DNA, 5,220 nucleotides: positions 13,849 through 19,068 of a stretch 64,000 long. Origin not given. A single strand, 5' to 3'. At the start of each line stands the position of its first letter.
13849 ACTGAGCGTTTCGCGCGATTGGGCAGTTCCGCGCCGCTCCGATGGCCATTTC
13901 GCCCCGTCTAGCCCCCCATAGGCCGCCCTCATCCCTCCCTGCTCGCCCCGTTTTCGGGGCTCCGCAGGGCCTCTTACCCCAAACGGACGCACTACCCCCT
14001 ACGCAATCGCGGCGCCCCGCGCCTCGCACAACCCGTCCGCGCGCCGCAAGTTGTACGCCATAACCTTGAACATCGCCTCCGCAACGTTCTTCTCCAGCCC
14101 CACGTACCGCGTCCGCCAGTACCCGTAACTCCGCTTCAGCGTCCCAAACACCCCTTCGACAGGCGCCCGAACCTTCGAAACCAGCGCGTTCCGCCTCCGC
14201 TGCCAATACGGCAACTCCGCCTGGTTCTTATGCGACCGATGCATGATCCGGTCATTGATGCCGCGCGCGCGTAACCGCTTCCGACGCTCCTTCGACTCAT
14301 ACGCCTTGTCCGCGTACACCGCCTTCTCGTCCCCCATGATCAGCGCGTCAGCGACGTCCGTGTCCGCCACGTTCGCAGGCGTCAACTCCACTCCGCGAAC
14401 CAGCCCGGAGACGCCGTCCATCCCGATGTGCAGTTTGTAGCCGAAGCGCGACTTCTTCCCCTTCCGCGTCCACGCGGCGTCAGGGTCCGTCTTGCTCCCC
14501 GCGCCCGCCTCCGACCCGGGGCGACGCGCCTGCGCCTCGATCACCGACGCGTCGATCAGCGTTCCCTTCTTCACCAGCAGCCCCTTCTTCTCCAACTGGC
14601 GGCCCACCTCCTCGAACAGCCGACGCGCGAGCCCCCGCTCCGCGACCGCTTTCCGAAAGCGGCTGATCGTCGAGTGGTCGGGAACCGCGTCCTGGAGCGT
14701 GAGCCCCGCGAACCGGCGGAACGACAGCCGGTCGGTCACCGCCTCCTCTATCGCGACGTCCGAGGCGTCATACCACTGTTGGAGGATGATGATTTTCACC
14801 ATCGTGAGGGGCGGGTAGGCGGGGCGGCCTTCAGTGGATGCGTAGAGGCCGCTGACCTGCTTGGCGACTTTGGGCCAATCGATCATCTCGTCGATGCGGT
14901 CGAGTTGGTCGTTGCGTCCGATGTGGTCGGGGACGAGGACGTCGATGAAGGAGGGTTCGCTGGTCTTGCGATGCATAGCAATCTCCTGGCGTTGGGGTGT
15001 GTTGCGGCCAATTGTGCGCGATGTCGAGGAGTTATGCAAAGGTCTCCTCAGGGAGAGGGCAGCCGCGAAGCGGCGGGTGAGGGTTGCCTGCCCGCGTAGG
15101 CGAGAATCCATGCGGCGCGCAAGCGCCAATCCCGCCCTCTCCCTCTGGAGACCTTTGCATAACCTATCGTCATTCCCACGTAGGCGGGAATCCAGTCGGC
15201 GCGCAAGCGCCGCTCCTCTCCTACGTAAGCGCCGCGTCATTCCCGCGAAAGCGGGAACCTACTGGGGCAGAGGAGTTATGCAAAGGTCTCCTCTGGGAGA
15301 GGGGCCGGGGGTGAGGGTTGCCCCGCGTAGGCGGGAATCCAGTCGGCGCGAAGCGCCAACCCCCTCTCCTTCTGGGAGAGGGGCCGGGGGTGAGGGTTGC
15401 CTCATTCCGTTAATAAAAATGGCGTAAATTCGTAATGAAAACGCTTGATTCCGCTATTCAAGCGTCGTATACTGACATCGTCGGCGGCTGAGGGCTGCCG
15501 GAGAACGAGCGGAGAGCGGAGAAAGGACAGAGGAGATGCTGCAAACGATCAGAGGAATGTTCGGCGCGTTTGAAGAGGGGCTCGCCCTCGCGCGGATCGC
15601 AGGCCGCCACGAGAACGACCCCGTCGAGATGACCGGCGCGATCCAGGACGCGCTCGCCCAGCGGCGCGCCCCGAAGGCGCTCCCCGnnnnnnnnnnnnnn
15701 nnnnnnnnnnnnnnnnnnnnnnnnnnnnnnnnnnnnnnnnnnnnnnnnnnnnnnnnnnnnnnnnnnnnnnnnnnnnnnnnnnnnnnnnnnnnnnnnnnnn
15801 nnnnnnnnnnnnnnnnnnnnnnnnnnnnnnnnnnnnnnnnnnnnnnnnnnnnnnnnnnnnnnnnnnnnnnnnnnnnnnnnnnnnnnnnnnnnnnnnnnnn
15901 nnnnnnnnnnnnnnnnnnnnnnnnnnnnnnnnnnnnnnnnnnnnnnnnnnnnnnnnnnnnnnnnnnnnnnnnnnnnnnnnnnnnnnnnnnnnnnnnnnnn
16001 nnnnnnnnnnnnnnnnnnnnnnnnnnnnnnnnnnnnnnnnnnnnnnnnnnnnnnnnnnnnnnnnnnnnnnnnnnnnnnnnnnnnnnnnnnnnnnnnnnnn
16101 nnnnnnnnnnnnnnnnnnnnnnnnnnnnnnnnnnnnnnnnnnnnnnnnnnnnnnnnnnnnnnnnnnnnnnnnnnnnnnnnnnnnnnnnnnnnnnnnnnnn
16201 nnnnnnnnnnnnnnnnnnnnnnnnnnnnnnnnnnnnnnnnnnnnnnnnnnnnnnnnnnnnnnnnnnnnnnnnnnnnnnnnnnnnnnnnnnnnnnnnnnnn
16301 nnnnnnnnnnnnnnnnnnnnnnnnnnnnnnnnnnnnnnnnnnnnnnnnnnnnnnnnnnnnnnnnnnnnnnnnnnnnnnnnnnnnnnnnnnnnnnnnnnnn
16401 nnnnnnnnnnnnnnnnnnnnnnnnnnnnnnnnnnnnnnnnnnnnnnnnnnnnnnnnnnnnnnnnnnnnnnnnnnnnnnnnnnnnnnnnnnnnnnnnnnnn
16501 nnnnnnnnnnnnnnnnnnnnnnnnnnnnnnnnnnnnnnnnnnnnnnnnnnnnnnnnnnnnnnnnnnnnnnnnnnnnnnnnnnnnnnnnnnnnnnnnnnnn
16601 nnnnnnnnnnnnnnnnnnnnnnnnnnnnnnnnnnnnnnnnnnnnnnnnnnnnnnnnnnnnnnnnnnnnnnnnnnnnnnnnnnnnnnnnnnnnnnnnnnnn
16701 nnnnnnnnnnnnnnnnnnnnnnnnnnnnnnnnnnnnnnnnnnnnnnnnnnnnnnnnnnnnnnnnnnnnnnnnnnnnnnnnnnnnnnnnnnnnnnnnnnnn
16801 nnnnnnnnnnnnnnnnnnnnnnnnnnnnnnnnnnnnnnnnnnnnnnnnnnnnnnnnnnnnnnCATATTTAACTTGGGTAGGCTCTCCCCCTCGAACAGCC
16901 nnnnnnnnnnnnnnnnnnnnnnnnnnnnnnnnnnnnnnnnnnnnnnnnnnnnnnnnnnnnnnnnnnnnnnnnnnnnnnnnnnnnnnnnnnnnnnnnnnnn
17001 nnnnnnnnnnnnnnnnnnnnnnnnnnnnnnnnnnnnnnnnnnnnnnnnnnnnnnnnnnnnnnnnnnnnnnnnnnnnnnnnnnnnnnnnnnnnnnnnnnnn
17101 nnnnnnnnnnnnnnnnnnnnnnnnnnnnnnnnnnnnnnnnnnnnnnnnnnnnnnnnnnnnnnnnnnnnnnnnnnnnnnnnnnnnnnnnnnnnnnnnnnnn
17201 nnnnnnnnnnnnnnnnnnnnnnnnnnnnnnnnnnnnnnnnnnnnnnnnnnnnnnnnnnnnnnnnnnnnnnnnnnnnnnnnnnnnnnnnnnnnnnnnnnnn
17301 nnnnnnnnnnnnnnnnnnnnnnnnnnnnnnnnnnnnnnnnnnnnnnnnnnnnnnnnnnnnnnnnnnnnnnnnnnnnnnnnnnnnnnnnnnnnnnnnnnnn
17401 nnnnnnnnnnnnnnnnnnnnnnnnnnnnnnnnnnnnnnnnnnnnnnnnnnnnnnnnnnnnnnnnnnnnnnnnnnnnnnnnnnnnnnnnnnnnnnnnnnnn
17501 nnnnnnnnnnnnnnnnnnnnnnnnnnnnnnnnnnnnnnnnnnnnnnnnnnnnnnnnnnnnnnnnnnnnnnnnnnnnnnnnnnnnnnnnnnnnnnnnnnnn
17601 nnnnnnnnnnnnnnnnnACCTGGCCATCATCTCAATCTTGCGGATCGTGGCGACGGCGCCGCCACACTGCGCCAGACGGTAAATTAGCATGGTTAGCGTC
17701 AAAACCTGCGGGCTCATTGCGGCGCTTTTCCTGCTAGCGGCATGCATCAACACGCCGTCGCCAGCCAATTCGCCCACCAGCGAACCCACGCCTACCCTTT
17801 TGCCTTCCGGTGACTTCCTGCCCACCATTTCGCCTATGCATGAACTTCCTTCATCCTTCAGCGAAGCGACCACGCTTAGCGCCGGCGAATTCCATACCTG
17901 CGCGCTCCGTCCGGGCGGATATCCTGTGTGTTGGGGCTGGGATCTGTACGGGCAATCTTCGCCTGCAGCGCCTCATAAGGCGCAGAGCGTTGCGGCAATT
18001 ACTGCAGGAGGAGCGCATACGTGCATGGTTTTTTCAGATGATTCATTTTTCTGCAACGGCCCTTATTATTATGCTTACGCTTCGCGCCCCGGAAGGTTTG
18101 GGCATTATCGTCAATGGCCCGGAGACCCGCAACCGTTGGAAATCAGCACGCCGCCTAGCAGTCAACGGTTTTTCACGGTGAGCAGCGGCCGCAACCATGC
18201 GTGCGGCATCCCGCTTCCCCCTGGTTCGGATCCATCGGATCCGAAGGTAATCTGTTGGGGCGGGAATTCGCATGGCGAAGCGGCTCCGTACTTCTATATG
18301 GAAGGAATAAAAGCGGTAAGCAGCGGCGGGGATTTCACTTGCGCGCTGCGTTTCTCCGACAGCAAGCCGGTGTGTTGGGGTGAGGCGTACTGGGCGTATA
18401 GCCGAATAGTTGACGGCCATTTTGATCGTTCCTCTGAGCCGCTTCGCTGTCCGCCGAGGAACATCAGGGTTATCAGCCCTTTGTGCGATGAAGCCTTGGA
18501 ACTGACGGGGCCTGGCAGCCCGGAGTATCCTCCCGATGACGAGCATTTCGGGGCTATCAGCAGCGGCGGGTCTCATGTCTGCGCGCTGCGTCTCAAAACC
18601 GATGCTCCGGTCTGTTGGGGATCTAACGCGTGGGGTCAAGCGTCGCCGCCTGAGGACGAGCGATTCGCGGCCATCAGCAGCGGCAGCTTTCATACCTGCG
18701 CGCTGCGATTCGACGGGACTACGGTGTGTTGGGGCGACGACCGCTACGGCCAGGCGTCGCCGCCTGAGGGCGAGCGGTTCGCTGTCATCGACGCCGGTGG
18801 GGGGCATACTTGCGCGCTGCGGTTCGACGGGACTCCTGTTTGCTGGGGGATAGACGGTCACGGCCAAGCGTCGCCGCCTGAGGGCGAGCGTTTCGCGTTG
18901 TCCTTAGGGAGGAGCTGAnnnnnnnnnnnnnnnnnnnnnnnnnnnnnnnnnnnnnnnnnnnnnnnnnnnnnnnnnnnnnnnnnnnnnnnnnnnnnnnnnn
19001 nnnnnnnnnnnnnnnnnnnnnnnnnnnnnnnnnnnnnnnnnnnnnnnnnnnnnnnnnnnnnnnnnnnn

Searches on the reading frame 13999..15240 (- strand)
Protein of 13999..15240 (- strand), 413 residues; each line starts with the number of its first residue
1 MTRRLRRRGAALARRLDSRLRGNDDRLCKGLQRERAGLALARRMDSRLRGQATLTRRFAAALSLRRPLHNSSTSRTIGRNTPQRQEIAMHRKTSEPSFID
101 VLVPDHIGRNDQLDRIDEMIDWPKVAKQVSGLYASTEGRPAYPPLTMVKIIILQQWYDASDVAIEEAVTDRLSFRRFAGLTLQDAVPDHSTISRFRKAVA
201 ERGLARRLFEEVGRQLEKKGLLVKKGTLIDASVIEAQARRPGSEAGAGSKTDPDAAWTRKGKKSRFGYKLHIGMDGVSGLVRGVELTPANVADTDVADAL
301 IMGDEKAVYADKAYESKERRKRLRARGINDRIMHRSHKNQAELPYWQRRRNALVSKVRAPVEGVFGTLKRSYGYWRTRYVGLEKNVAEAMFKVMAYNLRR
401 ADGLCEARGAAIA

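Call 46: search_protein_families(library=pfam, proteins=[window:13999-15240:-], max_evalue=0.001)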
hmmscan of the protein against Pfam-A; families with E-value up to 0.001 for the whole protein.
window:13999-15240:- (413 aa): 6 families
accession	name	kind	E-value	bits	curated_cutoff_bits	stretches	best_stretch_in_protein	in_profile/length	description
PF01609.27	DDE_Tnp_1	-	2.7e-30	106.1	23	1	225-398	5-200/200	Transposase DDE domain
PF05598.16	DUF772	-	2.6e-27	95.1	23.1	1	138-212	1-74/74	Transposase domain (DUF772)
PF13612.12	DDE_Tnp_1_3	-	2.1e-09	38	27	1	257-372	32-145/155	Transposase DDE domain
PF13751.12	DDE_Tnp_1_6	-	1.6e-08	35.3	25.1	1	338-400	61-123/125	Transposase DDE domain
PF13586.12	DDE_Tnp_1_2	-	3.7e-05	24.5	29.2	1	308-373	1-60/86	Transposase DDE domain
PF13359.12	DDE_Tnp_4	-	3.8e-05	23.8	24.8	1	263-390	25-149/158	DDE superfamily endonuclease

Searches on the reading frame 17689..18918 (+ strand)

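Call 46: search_protein_families(library=pfam, proteins=[window:17689-18918:+], max_evalue=0.001)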
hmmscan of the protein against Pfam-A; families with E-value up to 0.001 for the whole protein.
window:17689-18918:+ (409 aa): 2 families
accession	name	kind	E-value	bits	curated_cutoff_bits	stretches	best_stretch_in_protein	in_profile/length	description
PF13540.12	RCC1_2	-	9.7e-32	108.4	22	3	327-355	2-30/30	Regulator of chromosome condensation (RCC1) repeat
PF25390.1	WD40_RLD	-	6.6e-24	85.3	150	2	207-393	91-277/363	RCC1-like domain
